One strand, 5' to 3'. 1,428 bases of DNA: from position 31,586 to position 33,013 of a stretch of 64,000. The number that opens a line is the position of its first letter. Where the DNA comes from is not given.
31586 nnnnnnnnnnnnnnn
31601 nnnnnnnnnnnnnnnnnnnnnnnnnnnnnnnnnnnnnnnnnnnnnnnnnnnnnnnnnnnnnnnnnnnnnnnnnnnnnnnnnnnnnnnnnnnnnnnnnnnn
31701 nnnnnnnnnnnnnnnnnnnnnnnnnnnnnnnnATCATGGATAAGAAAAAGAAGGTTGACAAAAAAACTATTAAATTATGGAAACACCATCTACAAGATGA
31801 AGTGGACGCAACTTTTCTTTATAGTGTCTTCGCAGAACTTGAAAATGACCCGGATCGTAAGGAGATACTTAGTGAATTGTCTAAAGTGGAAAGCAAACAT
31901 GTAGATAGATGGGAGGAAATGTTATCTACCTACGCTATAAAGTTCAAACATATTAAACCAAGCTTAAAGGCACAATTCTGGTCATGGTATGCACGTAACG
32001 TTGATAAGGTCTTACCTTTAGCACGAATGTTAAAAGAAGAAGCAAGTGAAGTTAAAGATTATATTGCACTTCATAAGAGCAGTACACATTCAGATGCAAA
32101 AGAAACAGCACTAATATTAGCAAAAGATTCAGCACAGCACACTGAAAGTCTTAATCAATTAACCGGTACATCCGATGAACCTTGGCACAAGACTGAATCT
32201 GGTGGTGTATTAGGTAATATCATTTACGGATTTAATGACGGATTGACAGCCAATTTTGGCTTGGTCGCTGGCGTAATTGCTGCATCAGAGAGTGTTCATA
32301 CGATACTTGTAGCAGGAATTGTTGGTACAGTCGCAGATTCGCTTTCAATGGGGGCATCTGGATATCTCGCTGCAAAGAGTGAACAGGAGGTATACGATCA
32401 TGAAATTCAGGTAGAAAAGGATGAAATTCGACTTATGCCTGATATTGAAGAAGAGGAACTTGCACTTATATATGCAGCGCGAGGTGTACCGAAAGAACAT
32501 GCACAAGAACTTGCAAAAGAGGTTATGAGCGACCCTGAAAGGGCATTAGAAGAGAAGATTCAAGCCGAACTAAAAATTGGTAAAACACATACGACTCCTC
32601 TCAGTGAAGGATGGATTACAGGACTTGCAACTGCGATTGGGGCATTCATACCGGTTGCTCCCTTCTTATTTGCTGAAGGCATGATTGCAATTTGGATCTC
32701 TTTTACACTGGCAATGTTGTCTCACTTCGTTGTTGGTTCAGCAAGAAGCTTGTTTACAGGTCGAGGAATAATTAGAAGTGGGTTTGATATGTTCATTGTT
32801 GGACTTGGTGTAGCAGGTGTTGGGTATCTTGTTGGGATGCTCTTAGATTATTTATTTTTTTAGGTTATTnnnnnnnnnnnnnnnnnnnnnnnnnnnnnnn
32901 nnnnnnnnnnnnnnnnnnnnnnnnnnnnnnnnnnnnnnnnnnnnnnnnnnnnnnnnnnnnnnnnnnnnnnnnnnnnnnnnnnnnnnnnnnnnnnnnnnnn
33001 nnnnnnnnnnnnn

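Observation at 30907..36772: Metal-homeostasis operon: DtxR-family regulator, MbfA-like ferritin-VIT1 fusion, TroABCD-like importer, with a perfect promoter and palindromic candidate operator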

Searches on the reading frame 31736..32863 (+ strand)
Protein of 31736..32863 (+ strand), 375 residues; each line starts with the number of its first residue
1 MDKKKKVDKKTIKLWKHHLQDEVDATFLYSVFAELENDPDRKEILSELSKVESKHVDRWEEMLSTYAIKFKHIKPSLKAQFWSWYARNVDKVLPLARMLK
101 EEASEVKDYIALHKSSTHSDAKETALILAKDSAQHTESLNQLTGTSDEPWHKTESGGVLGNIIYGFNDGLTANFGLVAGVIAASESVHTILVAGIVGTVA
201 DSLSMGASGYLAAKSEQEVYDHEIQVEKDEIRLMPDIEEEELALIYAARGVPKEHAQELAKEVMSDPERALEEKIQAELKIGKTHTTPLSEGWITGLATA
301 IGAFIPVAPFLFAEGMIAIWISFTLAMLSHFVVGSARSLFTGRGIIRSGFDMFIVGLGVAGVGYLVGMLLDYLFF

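Call 3: search_protein_families(library=pfam, proteins=[window:31736-32863:+], max_evalue=0.01)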
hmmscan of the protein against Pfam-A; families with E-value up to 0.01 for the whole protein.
window:31736-32863:+ (375 aa): 2 families
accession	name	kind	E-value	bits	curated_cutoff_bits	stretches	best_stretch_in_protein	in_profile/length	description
PF01988.24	VIT1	-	5.4e-58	196.8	28.1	1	161-367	3-213/214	VIT family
PF14127.11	DUF4294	-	0.00044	20.6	27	1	69-118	15-64/155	Domain of unknown function (DUF4294)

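Call 10: find_homologous_proteins(query=window:31736-32863:+)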
Query window:31736-32863:+ (375 aa): 6939 proteins with E <= 0.001 among 8000 candidates; the best 120 are listed.
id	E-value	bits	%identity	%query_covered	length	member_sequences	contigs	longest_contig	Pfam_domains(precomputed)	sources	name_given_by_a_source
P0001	3.7e-228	775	92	100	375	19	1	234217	PF01988.25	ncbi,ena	-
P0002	1.6e-210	717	86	98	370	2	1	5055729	PF02915.24,PF01988.25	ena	-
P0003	1.0e-195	668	78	100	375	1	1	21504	PF01988.25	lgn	-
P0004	1.1e-195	668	79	100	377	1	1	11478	PF01988.25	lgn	-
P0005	8.8e-195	665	79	99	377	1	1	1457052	PF01988.25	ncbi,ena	-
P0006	2.2e-193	660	77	99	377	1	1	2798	PF01988.25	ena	-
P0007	3.4e-193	660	77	99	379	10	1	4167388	PF01988.25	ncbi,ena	-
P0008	4.0e-193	660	79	99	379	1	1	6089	PF01988.25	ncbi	-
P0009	4.7e-193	659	78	99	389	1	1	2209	PF01988.25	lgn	-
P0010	4.9e-193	659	78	99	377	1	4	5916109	PF01988.25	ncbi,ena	-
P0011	7.1e-193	659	78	99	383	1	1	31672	PF01988.25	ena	-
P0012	2.2e-192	657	78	99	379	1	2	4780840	PF01988.25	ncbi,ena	-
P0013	2.2e-191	654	78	98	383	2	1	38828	PF01988.25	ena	-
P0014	3.0e-191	653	75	100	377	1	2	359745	PF01988.25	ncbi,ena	-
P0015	5.7e-191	653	77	99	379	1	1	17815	PF01988.25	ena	-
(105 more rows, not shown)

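Call 11: find_encoding_contigs(protein=P0001, flank=7000, max_places=2)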
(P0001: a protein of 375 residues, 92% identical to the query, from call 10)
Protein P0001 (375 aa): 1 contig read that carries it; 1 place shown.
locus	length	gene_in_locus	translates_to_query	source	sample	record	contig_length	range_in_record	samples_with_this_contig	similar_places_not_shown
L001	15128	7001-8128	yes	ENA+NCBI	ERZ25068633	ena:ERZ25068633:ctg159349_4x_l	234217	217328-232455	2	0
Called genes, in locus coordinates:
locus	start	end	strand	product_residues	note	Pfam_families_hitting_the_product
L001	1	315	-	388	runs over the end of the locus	PF00072:Response_reg, PF07228:SpoIIE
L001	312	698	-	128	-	PF00072:Response_reg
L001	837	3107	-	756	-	PF08447:PAS_3, PF00989:PAS (weak), PF08448:PAS_4, PF13426:PAS_9 (weak), PF08448:PAS_4, PF00989:PAS (weak), PF00512:HisKA, PF02518:HATPase_c, +2 more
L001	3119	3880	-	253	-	PF00582:Usp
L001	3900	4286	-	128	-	PF01740:STAS, PF13466:STAS_2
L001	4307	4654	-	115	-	PF01740:STAS, PF13466:STAS_2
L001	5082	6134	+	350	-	PF01408:GFO_IDH_MocA, PF03447:NAD_binding_3 (weak), PF02894:GFO_IDH_MocA_C, PF22725:GFO_IDH_MocA_C3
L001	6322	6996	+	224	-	PF01325:Fe_dep_repress, PF02742:Fe_dep_repr_C, PF04023:FeoA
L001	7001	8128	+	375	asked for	PF01988:VIT1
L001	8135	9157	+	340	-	PF01297:ZnuA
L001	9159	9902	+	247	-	PF00005:ABC_tran, PF02463:SMC_N, PF13304:AAA_21 (faint)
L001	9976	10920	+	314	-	PF00950:ABC-3, PF01032:FecCD (weak)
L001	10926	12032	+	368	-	PF00950:ABC-3, PF01032:FecCD (weak)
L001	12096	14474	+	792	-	PF03190:Thioredox_DsbH, PF13098:Thioredoxin_2 (weak), PF13899:Thioredoxin_7, PF11412:DsbD_N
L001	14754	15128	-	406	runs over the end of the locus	PF01041:DegT_DnrJ_EryC1, PF01212:Beta_elim_lyase (weak)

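Call 12: find_encoding_contigs(protein=P0002, flank=7000, max_places=2)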
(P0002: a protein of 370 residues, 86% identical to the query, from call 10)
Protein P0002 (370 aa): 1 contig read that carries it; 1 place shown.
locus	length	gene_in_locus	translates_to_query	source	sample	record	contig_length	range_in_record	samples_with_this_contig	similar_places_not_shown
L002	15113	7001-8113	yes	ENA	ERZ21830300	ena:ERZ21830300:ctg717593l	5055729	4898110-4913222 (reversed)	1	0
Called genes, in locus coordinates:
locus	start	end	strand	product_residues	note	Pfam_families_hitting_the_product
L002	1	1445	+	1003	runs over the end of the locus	PF03958:Secretin_N, PF00263:Secretin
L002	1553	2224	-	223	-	PF00535:Glycos_transf_2, PF10111:Glyco_tranf_2_2 (faint)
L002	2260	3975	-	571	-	PF00432:Prenyltrans (faint), PF07678:TED_complement (faint), PF13249:SQHop_cyclase_N (faint), PF13243:SQHop_cyclase_C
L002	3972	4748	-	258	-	PF13385:Laminin_G_3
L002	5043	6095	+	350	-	PF01408:GFO_IDH_MocA, PF03447:NAD_binding_3 (faint), PF02894:GFO_IDH_MocA_C, PF22725:GFO_IDH_MocA_C3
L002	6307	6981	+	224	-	PF01325:Fe_dep_repress, PF02742:Fe_dep_repr_C, PF04023:FeoA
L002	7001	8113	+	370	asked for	PF02915:Rubrerythrin (faint), PF01988:VIT1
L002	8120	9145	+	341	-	PF01297:ZnuA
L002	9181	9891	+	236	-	PF00005:ABC_tran, PF02463:SMC_N, PF13476:AAA_23 (faint), PF13304:AAA_21 (weak)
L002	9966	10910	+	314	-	PF00950:ABC-3, PF01032:FecCD (weak)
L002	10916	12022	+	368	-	PF00950:ABC-3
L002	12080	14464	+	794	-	PF03190:Thioredox_DsbH, PF13098:Thioredoxin_2 (weak), PF13899:Thioredoxin_7, PF03663:Glyco_hydro_76 (faint), PF11412:DsbD_N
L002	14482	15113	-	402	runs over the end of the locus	PF01041:DegT_DnrJ_EryC1, PF01212:Beta_elim_lyase (weak)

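Call 13: find_encoding_contigs(protein=P0005, flank=7000, max_places=2)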
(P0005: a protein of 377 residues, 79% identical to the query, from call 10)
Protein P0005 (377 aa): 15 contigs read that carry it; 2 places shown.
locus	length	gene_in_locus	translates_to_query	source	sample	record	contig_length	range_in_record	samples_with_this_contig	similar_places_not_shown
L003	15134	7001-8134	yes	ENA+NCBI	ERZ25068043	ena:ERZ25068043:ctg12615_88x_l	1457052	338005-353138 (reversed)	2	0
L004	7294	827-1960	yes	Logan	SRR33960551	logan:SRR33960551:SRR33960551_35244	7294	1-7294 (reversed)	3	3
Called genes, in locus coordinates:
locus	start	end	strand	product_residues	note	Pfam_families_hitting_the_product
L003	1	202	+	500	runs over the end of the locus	PF01464:SLT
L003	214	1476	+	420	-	PF01408:GFO_IDH_MocA, PF02894:GFO_IDH_MocA_C, PF22725:GFO_IDH_MocA_C3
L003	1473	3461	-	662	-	PF00270:DEAD (weak), PF04851:ResIII (faint), PF06733:DEAD_2 (weak), PF13307:Helicase_C_2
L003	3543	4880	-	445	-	PF00089:Trypsin, PF13365:Trypsin_2, PF00595:PDZ (faint), PF13180:PDZ_2, PF17820:PDZ_6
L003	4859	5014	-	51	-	-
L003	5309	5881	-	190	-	PF13358:DDE_3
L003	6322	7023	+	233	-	PF01325:Fe_dep_repress, PF02742:Fe_dep_repr_C, PF04023:FeoA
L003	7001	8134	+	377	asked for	PF01988:VIT1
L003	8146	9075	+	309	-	PF01297:ZnuA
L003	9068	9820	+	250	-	PF00005:ABC_tran, PF02463:SMC_N (weak), PF13304:AAA_21 (faint)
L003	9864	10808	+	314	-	PF00950:ABC-3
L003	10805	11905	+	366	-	PF00950:ABC-3, PF01032:FecCD (weak)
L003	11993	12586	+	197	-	PF05685:Uma2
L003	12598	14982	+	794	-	PF03190:Thioredox_DsbH, PF13098:Thioredoxin_2 (weak), PF13899:Thioredoxin_7, PF07221:GlcNAc_2-epim (faint), PF07470:Glyco_hydro_88 (faint), PF11412:DsbD_N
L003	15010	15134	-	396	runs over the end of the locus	PF01041:DegT_DnrJ_EryC1, PF01212:Beta_elim_lyase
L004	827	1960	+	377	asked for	PF01988:VIT1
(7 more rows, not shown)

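Call 14: find_related_loci(query=window:31736-32863:+, collection=genome_contigs, flank=7000)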
Query window:31736-32863:+ (375 aa) in genome_contigs; peptide patterns used: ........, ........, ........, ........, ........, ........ (x = any residue, [..] = any of these).
140 stretches matched a pattern; 48 encode a relative of the query (tblastn E <= 1e-3); 48 distinct loci.
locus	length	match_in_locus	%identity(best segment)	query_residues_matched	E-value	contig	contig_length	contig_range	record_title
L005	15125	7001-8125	92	1-375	0e+0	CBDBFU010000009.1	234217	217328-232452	MAG: Candidatus Poribacteria bacterium isolate 0db8f60b-b66d-466f-879a-884326031337 genome assembly, contig: contig_9, w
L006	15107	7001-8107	90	7-375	0e+0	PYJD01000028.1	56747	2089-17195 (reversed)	MAG: Candidatus Poribacteria bacterium isolate MSPOR6 Ga0207211_128, whole genome shotgun sequence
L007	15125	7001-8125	93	1-375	0e+0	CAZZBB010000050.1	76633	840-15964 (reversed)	MAG TPA_asm: uncultured bacterium isolate SRP338948_co1_166 genome assembly, contig: k141_369325, whole genome shotgun s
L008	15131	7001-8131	76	1-375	0e+0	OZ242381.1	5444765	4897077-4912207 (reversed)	MAG: Candidatus Poribacteria bacterium isolate 80d8d026-9b84-4ba5-a38a-fc23128cda22 genome assembly, chromosome: 1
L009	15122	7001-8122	76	2-375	0e+0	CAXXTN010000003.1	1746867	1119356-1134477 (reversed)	MAG: Candidatus Poribacteria bacterium isolate 64752d50-abd0-46dd-90db-3fd08d7746be genome assembly, contig: contig_3, w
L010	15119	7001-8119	76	2-374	0e+0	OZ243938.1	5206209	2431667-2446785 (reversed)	MAG: Candidatus Poribacteria bacterium isolate 1d27aecb-7b08-4092-90e4-ddfc7d8e693b genome assembly, chromosome: 1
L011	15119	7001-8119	79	3-375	0e+0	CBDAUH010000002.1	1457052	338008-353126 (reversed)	MAG: Candidatus Poribacteria bacterium isolate 2b956532-cd71-4e48-8ac0-65602b58f679 genome assembly, contig: contig_2, w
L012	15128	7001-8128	78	3-374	0e+0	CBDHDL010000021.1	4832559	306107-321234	MAG: Candidatus Poribacteria bacterium isolate 20da9595-a677-4a4b-9313-254fbc54331e genome assembly, contig: contig_21,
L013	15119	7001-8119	78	3-375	0e+0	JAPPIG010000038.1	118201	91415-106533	MAG: Candidatus Poribacteria bacterium isolate RHO2_bin_17 NODE_242_length_118201_cov_65.158990, whole genome shotgun se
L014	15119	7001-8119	77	3-375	0e+0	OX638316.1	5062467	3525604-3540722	MAG: uncultured Poribacteria bacterium isolate 19b3914e-8088-41bb-88ee-c15fb0df7e30 genome assembly, chromosome: 1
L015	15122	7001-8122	75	2-375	0e+0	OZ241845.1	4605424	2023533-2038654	MAG: Candidatus Poribacteria bacterium isolate fbb172c3-de08-4f40-a2cc-29487177e2df genome assembly, chromosome: 1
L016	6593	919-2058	74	1-374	0e+0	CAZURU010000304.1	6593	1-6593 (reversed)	MAG TPA_asm: uncultured bacterium isolate SRP109090_co2_4 genome assembly, contig: NODE_17941_length_6593_cov_7.187978,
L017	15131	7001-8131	75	1-375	0e+0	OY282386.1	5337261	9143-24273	MAG: Candidatus Poribacteria bacterium genome assembly, chromosome: 1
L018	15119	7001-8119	75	3-375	0e+0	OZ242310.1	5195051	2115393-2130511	MAG: Candidatus Poribacteria bacterium isolate 20da2b61-0884-4a9e-940d-2acfcc06f24a genome assembly, chromosome: 1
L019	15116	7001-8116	77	3-374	0e+0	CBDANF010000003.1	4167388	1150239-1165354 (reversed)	MAG: Candidatus Poribacteria bacterium isolate cff0d1ac-620d-4255-a141-192642026491 genome assembly, contig: contig_3, w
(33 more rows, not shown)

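Call 27: search_solved_structures(query=window:31736-32863:+, show_alignments=3, max_evalue=0.01)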
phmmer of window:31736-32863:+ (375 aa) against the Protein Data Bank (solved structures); distinct sequences matched with E-value up to 0.01: 1.
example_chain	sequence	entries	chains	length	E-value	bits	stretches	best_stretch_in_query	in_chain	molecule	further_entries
6iu3_A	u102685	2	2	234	1.2e-25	93.8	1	155-360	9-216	VIT1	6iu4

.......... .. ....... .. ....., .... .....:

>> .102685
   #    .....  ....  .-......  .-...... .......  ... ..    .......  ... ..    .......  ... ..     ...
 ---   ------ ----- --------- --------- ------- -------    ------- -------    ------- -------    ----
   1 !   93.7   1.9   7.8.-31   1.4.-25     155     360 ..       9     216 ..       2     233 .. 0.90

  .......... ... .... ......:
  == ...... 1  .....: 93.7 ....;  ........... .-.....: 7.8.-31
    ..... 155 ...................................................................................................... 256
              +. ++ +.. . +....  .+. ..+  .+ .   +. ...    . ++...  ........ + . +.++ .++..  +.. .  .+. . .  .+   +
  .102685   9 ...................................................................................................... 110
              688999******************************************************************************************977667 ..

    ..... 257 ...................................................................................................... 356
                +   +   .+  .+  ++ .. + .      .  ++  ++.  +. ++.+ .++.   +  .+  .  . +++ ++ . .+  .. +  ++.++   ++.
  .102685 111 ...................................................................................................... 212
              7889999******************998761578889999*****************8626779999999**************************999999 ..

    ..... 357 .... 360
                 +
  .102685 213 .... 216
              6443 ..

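Call 29: search_protein_families(library=ncbifam, proteins=[window:31736-32863:+], max_evalue=0.001)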
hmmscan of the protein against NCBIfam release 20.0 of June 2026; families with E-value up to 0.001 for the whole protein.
window:31736-32863:+ (375 aa): 2 families
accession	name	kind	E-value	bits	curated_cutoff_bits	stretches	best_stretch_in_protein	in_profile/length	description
TIGR00267.1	TIGR00267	hypoth_equivalog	3.8e-11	43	156.95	1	290-366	90-166/171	TIGR00267 family protein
NF058679.1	EncB_fam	subfamily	0.00035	20.6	90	1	5-66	15-76/117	encapsulin nanocompartment ferritin-likeEncB family encapsulin nanocompartment ferritin-like cargo protein cargo protein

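Call 53: find_related_loci(query=A4, collection=metagenome_contigs, flank=8000)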
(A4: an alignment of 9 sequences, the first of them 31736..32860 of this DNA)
Query A4 (375 aa) in metagenome_contigs; peptide patterns used: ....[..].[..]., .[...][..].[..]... (x = any residue, [..] = any of these).
600 stretches matched a pattern (row limit reached: there are more); 463 encode a relative of the query (tblastn E <= 1e-3); the best 80 are kept; 80 distinct loci.
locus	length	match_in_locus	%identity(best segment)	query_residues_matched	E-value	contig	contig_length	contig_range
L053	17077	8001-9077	59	12-370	2e-144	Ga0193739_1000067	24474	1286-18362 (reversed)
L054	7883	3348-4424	58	12-370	4e-143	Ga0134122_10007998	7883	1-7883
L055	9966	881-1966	57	9-370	2e-142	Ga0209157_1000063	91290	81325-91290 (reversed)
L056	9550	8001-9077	58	12-370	5e-142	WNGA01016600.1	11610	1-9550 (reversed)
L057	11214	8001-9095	57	6-370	3e-142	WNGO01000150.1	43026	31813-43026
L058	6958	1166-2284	55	2-374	5e-142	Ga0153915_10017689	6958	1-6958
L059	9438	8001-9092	57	7-370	5e-142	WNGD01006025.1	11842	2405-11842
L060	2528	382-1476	56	6-370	1e-150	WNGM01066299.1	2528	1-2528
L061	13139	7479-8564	57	6-367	5e-142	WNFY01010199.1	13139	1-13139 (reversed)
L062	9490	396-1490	56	6-370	4e-142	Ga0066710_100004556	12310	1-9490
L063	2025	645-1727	57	7-367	4e-152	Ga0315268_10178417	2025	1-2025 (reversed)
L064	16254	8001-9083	57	7-367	7e-141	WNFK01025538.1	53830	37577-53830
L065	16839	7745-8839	57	6-370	6e-141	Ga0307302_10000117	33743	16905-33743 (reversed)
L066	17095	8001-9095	56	6-370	7e-141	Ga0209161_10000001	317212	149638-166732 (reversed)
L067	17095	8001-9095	56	6-370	3e-140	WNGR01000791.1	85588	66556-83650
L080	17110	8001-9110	56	1-370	1e-138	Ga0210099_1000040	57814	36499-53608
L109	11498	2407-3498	55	7-370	4e-135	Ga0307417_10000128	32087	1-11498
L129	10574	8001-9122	53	3-375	2e-133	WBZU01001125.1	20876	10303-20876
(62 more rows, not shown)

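Call 59: search_protein_families(library=pfam, proteins=[L129:6097-7470:+, L109:472-2367:+, L109:3532-4302:+, L080:3826-5751:+, L080:5815-8004:+, L129:7474-7932:-], max_evalue=0.00001)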
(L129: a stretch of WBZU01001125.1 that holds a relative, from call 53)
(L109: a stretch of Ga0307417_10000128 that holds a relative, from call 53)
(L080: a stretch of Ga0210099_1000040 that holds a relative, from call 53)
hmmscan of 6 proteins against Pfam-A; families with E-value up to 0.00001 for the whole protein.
L129:6097-7470:+ (457 aa): 1 family
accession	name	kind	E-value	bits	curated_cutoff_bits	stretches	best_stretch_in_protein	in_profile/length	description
PF01566.24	Nramp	-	1.6e-134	448.9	29.8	1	68-426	1-356/357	Natural resistance-associated macrophage protein-like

L109:472-2367:+ (631 aa): 2 families
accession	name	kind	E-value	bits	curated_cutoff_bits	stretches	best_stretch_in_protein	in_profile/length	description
PF01566.24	Nramp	-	3e-134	448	29.8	1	46-400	1-355/357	Natural resistance-associated macrophage protein-like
PF00582.32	Usp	-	3.2e-18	67.1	24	1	493-628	2-141/141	Universal stress protein family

L109:3532-4302:+ (256 aa): 1 family
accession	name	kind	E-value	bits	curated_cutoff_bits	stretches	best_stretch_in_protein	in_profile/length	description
PF03372.29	Exo_endo_phos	-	2.6e-36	125.8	24.5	1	8-249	1-225/225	Endonuclease/Exonuclease/phosphatase family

L080:3826-5751:+ (641 aa): 2 families
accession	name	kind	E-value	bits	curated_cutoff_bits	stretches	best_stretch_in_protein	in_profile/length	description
PF01566.24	Nramp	-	1.7e-133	445.6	29.8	1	51-405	1-355/357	Natural resistance-associated macrophage protein-like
PF00582.32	Usp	-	1.7e-17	64.7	24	1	503-638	2-141/141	Universal stress protein family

L080:5815-8004:+ (729 aa): 1 family
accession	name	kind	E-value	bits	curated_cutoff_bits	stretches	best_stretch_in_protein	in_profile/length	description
PF02838.20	Glyco_hydro_20b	-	2.7e-08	35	26.1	1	28-111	21-106/124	Glycosyl hydrolase family 20, domain 2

L129:7474-7932:- (152 aa): 0 families

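Call 60: predict_structure(alignment_id=A5)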
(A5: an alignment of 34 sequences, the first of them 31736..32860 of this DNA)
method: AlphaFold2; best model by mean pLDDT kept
length: 375 residues; sequences in the alignment: 34
mean_pLDDT: 69.3   pTM: 0.42
mean pLDDT of the five models: 69.3, 65.7, 65.1, 58.6, 57.9
residues with pLDDT >= 90: 0; 70-90: 199; 50-70: 133; < 50: 43
segments of 3 or more residues with pLDDT < 50: 1-3, 144-156, 214-223, 233-235, 281-286
pLDDT, mean of each block of 10 residues (from residue 1): 63 84 86 82 79 84 83 78 78 65 64 70 71 61 44 44 72 81 80 82 66 49 50 54 54 61 64 53 50 72 84 82 83 66 63 79 83 69
secondary structure, 60 per line:
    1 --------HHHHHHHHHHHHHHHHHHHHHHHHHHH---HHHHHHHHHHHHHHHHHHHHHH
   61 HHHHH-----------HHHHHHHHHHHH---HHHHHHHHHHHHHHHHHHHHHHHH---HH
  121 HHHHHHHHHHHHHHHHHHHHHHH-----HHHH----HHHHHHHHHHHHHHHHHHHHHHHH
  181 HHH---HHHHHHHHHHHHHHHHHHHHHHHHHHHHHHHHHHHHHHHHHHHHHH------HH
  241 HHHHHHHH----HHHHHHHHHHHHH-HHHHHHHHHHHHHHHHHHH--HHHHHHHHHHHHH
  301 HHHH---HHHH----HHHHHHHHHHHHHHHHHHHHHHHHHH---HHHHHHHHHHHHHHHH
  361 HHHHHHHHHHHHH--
elements in order: H9-35 H39-65 H77-88 H92-115 H119-143 H149-152 H157-183 H187-232 H239-248 H253-265 H267-285 H288-304 H308-311 H316-341 H345-373
